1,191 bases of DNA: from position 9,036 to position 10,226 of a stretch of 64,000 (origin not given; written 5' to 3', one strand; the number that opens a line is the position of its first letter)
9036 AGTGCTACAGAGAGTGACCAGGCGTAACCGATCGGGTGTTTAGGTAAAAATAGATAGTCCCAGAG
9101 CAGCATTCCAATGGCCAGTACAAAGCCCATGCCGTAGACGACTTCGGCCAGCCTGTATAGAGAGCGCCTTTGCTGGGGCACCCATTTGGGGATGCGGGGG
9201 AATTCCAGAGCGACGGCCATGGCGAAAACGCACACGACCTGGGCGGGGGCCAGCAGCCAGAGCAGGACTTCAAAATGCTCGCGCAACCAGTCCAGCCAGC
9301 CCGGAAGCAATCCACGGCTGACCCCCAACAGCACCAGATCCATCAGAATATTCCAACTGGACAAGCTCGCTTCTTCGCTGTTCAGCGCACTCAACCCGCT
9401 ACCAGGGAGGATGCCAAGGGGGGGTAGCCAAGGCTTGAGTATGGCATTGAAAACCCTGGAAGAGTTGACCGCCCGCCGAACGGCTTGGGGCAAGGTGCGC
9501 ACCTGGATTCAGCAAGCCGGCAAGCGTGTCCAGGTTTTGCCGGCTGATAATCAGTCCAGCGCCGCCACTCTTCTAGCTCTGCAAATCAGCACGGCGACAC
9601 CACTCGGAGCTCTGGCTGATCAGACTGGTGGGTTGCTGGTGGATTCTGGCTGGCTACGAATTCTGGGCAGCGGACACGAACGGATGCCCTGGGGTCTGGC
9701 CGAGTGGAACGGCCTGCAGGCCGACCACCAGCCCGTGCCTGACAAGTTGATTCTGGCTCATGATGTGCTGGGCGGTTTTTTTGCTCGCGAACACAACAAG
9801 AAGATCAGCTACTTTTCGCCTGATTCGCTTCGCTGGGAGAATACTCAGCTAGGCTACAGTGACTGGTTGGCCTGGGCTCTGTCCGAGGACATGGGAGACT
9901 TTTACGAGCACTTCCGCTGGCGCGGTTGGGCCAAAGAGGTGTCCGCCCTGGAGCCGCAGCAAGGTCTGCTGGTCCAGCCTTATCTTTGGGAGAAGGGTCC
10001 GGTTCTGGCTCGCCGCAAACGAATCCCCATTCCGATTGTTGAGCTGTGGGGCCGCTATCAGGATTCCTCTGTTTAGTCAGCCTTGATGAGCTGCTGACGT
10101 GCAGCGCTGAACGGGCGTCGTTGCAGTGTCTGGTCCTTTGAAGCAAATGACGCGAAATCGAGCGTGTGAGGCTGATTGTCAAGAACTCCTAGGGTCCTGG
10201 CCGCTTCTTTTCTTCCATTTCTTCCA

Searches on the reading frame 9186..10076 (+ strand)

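Call 64: search_protein_families(library=pfam, proteins=[window:9186-10076:+], max_evalue=0.00001)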
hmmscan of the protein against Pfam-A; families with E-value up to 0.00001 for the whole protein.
window:9186-10076:+ (296 aa): 1 family
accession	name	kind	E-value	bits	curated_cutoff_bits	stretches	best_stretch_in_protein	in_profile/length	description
PF10946.13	DUF2625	-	3e-59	200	27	1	93-286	3-206/207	Protein of unknown function DUF2625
